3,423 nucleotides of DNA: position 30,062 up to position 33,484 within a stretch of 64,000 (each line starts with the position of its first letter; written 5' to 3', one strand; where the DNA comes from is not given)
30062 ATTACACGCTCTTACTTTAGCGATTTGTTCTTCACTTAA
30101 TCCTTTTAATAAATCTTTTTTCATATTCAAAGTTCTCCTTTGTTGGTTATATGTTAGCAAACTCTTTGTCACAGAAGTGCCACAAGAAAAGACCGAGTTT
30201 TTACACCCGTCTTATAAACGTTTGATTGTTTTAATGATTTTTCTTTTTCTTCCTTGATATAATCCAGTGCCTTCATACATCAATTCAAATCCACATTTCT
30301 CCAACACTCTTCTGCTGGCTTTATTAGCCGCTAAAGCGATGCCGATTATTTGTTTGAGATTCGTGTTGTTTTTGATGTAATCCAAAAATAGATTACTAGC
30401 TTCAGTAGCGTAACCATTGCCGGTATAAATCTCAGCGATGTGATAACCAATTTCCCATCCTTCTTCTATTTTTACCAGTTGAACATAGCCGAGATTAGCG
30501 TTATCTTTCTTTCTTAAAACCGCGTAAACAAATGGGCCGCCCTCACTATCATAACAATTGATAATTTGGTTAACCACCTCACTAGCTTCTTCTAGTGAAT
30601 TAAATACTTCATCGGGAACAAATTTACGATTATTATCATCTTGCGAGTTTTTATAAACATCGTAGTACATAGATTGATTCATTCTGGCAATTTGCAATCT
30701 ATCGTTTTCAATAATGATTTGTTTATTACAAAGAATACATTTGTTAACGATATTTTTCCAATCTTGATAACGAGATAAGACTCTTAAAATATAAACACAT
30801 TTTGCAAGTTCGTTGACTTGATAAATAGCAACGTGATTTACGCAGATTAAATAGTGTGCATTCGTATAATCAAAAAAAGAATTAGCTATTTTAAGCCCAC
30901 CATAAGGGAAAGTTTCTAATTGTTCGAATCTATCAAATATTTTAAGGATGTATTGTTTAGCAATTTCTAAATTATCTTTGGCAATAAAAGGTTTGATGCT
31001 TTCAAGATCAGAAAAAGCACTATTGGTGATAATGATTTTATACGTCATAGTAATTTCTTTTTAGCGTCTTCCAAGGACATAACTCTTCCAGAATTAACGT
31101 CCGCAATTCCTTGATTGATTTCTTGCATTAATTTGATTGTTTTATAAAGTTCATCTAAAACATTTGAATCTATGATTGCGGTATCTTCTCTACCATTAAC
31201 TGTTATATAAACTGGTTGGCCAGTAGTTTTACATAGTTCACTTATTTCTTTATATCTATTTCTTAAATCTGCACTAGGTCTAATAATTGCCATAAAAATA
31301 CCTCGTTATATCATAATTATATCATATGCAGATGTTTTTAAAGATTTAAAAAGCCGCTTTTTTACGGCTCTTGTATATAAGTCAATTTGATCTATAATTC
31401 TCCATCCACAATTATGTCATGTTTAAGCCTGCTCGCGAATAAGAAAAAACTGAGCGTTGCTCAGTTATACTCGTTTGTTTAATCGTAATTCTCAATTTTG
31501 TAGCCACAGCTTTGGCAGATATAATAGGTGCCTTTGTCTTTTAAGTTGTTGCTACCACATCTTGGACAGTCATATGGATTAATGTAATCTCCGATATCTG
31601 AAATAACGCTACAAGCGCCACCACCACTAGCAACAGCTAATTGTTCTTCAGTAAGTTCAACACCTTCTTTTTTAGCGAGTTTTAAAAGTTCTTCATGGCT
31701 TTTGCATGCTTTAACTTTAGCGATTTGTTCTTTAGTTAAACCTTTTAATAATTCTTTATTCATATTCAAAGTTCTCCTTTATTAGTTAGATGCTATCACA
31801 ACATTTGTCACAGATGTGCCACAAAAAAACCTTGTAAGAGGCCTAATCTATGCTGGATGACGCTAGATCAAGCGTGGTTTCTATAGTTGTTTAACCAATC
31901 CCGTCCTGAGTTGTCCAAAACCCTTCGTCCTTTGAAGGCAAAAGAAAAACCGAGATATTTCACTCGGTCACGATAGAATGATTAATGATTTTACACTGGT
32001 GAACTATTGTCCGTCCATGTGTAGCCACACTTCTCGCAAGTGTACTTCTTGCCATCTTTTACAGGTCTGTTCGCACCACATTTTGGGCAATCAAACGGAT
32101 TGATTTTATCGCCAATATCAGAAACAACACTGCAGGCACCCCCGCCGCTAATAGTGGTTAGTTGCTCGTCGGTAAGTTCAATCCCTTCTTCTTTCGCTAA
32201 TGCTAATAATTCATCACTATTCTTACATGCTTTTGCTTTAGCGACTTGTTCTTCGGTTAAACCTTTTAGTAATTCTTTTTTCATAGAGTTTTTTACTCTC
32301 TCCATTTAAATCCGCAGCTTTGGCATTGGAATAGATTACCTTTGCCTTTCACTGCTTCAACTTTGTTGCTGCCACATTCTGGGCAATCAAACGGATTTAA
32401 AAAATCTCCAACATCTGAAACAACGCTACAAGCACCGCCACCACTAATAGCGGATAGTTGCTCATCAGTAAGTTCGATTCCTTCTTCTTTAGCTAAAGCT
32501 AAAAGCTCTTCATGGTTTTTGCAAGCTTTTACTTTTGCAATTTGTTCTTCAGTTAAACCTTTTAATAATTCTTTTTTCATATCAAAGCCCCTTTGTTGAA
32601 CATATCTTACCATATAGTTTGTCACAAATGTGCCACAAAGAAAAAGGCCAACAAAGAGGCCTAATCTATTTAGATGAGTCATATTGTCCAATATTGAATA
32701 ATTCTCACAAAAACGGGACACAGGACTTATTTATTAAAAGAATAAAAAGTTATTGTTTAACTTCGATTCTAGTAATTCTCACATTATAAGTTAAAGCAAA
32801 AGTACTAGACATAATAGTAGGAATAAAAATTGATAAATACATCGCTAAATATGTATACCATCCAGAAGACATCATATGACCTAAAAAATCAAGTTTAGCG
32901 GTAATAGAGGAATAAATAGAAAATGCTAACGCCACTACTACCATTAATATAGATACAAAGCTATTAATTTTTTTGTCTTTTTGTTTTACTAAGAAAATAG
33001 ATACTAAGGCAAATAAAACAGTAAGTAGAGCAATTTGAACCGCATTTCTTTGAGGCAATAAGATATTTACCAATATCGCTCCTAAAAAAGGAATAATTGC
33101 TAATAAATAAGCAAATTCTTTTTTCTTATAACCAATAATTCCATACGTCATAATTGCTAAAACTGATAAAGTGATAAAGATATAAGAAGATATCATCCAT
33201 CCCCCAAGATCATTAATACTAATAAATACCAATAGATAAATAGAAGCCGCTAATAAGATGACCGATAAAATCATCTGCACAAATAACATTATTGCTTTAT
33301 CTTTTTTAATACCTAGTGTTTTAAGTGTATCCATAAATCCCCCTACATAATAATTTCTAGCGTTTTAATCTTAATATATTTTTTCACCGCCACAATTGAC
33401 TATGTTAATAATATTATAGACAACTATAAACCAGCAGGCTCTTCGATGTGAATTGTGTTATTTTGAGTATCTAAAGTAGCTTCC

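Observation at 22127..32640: Conserved terminator-plus-promoter module with tandem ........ boxes defines a candidate regulon (precursors, HipA-like kinase, lipase)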

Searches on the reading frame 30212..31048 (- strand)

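Call 8: search_protein_families(library=pfam, proteins=[window:30212-31048:-], max_evalue=0.01)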
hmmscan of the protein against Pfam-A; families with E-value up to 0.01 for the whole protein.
window:30212-31048:- (278 aa): 4 families
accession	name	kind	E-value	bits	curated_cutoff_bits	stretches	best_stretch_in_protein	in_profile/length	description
PF13302.13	Acetyltransf_3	-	1.6e-21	77.9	25.4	1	122-255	6-138/138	Acetyltransferase (GNAT) domain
PF05016.21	ParE_toxin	-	3e-11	44.2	23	1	5-97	1-89/89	ParE toxin of type II toxin-antitoxin system, parDE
PF00583.31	Acetyltransf_1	-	7.2e-08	33.2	20.7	1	165-254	28-116/116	Acetyltransferase (GNAT) family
PF13420.13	Acetyltransf_4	-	0.00014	22.4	24.3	1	138-259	20-139/155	Acetyltransferase (GNAT) domain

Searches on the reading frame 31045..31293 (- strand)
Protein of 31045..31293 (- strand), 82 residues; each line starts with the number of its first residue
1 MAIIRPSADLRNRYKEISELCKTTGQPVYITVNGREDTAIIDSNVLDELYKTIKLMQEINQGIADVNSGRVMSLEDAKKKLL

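Call 8: search_protein_families(library=pfam, proteins=[window:31045-31293:-], max_evalue=0.01)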
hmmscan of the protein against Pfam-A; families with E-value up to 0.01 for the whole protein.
window:31045-31293:- (82 aa): 2 families
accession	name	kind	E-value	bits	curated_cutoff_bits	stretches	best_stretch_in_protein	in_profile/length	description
PF02604.26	PhdYeFM_antitox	-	4.3e-08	33.2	29.8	1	4-70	3-69/74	Antitoxin Phd_YefM, type II toxin-antitoxin system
PF23819.1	DUF7189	-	0.0089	16.7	27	0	15-54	28-65/68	Family of unknown function (DUF7189)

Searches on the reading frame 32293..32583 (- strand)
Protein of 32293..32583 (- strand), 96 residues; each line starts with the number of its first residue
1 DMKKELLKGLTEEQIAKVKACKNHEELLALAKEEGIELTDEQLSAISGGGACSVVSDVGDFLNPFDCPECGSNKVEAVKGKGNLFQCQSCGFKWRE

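Call 8: search_protein_families(library=pfam, proteins=[window:32293-32583:-], max_evalue=0.01)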
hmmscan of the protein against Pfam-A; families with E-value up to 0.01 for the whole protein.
window:32293-32583:- (96 aa): 3 families
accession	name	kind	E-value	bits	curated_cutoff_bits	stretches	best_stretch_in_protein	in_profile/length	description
PF07862.16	Nif11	-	6.1e-05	23.7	23.8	1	16-41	21-46/48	Nif11 domain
PF12760.12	Zn_ribbon_IS1595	-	0.00017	21.9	25.4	1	63-91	17-44/46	Transposase zinc-ribbon domain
PF08271.17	Zn_Ribbon_TF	-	0.0029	17.6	29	1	67-93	3-28/43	TFIIB zinc-binding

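Call 18: search_protein_families(library=ncbifam, proteins=[window:32293-32583:-], max_evalue=0.01)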
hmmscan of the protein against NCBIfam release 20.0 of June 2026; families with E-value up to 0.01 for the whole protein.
window:32293-32583:- (96 aa): 11 families
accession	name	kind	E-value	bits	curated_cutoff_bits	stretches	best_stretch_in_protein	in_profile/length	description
NF041909.1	HVO_2753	equivalog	2.7e-05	23.9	80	1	63-93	25-57/59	HVO_2753 family zinc finger protein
TIGR03798.1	leader_Nif11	subfamily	7.4e-05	22.9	32.3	1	16-45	21-51/68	Nif11-like leader peptide family RiPP precursor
NF011481.0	PRK14890.1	equivalog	0.00014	21.8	61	1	64-93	27-59/61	putative Zn-ribbon RNA-binding protein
NF041205.1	VdcD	equivalog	0.00023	21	30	1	67-96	1-35/70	non-oxidative hydroxyarylic acid decarboxylases subunit D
NF003058.0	PRK03976.1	equivalog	0.0015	18.5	87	1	64-94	36-64/91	50S ribosomal protein L37ae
NF047723.1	TransFacS4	equivalog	0.003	18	120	1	66-92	62-88/90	transcription factor S4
TIGR02605.1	CxxC_CxxC_SSSS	subfamily_domain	0.0039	17.2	31.3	0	63-78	25-40/52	FmdB family zinc ribbon protein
NF033456.1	RiPP_CCRG-2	domain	0.0042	17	24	1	37-50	5-18/18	CCRG-2 family RiPP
NF047912.1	ECs_2282_CxxC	subfamily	0.0058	16.5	37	0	65-91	3-34/60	ECs_2282 family putative zinc-binding protein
NF038034.1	lactGbeta_entB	subfamily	0.008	16.4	37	0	38-51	1-14/38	lactococcin G-beta/enterocin 1071B family bacteriocin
NF038399.1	NH_RiPP_Os17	domain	0.0096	16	40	0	29-48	26-45/63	Os1348 family NHLP clan protein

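Call 20: find_homologous_proteins(query=window:32293-32583:-, max_evalue=0.001)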
Query window:32293-32583:- (96 aa): 1489 proteins with E <= 0.001 among 1494 candidates; the best 120 are listed.
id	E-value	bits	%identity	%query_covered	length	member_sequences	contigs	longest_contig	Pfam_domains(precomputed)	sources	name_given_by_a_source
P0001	2.3e-53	196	93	99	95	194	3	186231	-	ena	-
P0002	5.6e-52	192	91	99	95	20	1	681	-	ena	-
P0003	3.4e-51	189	92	99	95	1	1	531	-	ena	-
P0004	3.6e-51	189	89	99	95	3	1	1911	PF07862.17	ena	-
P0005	1.4e-50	187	88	99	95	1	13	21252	-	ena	-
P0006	1.9e-50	187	86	99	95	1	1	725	-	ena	-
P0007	3.0e-50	186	88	99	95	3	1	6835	PF07862.17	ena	-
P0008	3.4e-50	186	91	99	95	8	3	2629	-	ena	-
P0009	4.7e-50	185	89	99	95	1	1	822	-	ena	-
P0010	4.9e-50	185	88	99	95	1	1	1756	-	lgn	-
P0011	1.5e-49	184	87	99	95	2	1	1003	-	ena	-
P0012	2.8e-49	183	88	99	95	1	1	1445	PF07862.17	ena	-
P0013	4.4e-49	182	88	99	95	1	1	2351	PF07862.17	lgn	-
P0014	5.4e-49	182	88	99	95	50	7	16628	-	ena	-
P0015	5.6e-49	182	84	99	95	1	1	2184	-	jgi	jgi:predicted RNA-binding Zn-ribbon protein involved in translation (DUF1610 family)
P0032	5.8e-47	176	84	99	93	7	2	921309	-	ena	-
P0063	6.4e-39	150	76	97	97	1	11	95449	PF08271.18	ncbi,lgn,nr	ncbi:MAG: hypothetical protein SPL00_03190 [Bacilli bacterium]|nr:hypothetical protein [Bacilli bact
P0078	4.4e-38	147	73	97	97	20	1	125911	-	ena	-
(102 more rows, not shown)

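Call 21: find_encoding_contigs(protein=P0032, flank=10000, max_places=3)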
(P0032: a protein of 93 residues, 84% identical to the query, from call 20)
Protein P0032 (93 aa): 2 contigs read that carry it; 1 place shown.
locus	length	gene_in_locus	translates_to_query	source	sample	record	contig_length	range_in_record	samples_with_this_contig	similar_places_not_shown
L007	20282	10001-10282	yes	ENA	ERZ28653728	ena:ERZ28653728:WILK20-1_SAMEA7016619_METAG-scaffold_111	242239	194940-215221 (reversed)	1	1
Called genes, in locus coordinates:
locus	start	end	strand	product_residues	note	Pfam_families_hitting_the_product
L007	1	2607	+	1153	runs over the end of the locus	PF17757:UvrB_inter, PF02559:CarD_TRCF_RID, PF00270:DEAD, PF04851:ResIII, PF22590:Cas3-like_C_2 (faint), PF00271:Helicase_C, PF03461:TRCF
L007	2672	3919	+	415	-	PF01171:ATP_bind_3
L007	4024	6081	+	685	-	PF00004:AAA, PF17862:AAA_lid_3, PF01434:Peptidase_M41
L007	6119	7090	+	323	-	PF01207:Dus, PF00977:His_biosynth (weak)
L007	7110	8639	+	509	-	PF01336:tRNA_anti-codon, PF00152:tRNA-synt_2, PF01409:tRNA-synt_2d (faint)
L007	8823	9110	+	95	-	PF01250:Ribosomal_S6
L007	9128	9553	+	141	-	PF00436:SSB, PF01336:tRNA_anti-codon (faint)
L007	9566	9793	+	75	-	PF01084:Ribosomal_S18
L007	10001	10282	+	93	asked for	-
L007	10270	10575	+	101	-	-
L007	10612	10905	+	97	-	-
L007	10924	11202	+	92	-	-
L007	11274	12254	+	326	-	PF01676:Metalloenzyme (faint), PF01663:Phosphodiest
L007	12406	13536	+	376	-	-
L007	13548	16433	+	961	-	PF12831:FAD_oxidored, PF13855:LRR_8 (faint), PF12799:LRR_4 (weak)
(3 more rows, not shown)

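Call 22: find_encoding_contigs(protein=P0063, flank=10000, max_places=3)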
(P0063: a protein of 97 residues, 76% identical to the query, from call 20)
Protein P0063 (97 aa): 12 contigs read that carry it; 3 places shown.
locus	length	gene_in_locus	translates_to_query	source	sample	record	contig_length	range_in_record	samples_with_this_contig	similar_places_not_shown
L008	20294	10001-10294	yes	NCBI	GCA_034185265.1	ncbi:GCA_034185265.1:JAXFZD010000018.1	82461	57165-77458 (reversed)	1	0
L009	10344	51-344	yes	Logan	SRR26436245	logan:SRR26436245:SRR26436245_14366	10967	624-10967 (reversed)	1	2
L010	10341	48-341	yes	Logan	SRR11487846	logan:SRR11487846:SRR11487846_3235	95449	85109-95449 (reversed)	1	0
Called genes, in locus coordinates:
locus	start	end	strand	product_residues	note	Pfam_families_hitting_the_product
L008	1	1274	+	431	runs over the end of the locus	PF04412:AcnX, PF28403:AcnX_2nd, PF28406:AcnX_3rd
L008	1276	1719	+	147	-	PF01989:AcnX_swivel_put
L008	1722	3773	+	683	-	PF00724:Oxidored_FMN, PF13434:Lys_Orn_oxgnase (faint), PF01266:DAO (faint), PF07992:Pyr_redox_2, PF13450:NAD_binding_8 (faint), PF13738:Pyr_redox_3, PF00070:Pyr_redox (weak)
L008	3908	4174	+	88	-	PF02604:PhdYeFM_antitox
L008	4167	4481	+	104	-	PF05016:ParE_toxin (weak)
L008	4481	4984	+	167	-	-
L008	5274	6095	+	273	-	PF04383:KilA-N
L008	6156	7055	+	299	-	PF01381:HTH_3, PF12844:HTH_19, PF13560:HTH_31 (weak), PF00132:Hexapep, PF14602:Hexapep_2 (weak)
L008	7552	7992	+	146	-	PF00583:Acetyltransf_1, PF13302:Acetyltransf_3 (weak), PF13508:Acetyltransf_7, PF13673:Acetyltransf_10 (weak)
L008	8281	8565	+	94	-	-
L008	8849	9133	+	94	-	PF08271:Zn_Ribbon_TF (weak)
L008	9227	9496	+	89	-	-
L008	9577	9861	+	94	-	-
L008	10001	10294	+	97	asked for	PF08271:Zn_Ribbon_TF (weak)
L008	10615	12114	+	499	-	PF02074:Peptidase_M32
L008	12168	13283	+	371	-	PF01663:Phosphodiest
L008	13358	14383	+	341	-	PF00155:Aminotran_1_2 (weak), PF01212:Beta_elim_lyase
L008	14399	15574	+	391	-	PF00465:Fe-ADH, PF13685:Fe-ADH_2, PF25137:ADH_Fe_C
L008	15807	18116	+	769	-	PF03572:Peptidase_S41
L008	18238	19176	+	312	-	PF07885:Ion_trans_2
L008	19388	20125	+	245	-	-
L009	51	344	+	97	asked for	PF08271:Zn_Ribbon_TF (weak)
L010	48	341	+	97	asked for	PF08271:Zn_Ribbon_TF (weak)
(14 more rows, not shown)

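Call 23: find_encoding_contigs(protein=P0078, flank=10000, max_places=3)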
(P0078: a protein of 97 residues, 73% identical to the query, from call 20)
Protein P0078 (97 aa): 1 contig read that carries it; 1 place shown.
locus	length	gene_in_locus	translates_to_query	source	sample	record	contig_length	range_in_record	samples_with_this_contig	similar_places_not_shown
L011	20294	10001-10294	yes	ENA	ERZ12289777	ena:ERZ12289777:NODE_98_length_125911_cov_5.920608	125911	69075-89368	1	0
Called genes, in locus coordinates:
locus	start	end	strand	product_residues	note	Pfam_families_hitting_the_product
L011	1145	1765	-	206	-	-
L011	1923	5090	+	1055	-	PF03176:MMPL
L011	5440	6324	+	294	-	PF03006:HlyIII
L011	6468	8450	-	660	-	PF13439:Glyco_transf_4, PF13579:Glyco_trans_4_4 (faint), PF00534:Glycos_transf_1, PF13692:Glyco_trans_1_4, PF01553:Acyltransferase (weak)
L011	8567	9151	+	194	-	PF13560:HTH_31 (weak), PF01381:HTH_3, PF12844:HTH_19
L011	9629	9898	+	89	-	-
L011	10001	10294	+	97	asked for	-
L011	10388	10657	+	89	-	-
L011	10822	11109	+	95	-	-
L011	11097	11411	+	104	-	-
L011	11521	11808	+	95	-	-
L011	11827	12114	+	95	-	-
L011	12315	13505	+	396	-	-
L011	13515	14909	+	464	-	PF04055:Radical_SAM, PF13353:Fer4_12 (weak), PF13186:SPASM (weak)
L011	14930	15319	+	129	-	-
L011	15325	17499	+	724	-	PF03412:Peptidase_C39, PF13529:Peptidase_C39_2 (weak), PF00664:ABC_membrane, PF00005:ABC_tran, PF02463:SMC_N (faint)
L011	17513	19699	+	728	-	PF02463:SMC_N (faint), PF00664:ABC_membrane, PF00005:ABC_tran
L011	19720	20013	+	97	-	PF01740:STAS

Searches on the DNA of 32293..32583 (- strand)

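Call 58: search_rna_families(sources=[L008, L011], threshold=evalue, max_evalue=1)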
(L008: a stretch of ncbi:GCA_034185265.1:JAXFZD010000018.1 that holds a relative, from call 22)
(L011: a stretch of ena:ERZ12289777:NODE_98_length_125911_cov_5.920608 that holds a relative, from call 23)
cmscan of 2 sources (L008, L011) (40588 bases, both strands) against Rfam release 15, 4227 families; matches with E-value up to 1: 1.
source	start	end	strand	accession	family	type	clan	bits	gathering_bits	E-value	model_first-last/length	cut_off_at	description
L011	1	56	+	RF00005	tRNA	Gene; tRNA;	CL00001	33.1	29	0.0028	17-71/71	5'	tRNA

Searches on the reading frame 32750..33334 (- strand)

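Call 8: search_protein_families(library=pfam, proteins=[window:32750-33334:-], max_evalue=0.01)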
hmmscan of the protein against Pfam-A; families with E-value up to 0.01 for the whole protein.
window:32750-33334:- (194 aa): 1 family
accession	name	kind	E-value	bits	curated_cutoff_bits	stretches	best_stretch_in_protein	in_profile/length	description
PF09843.14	DUF2070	-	0.0066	15.2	30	0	14-124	73-180/561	Predicted membrane protein (DUF2070)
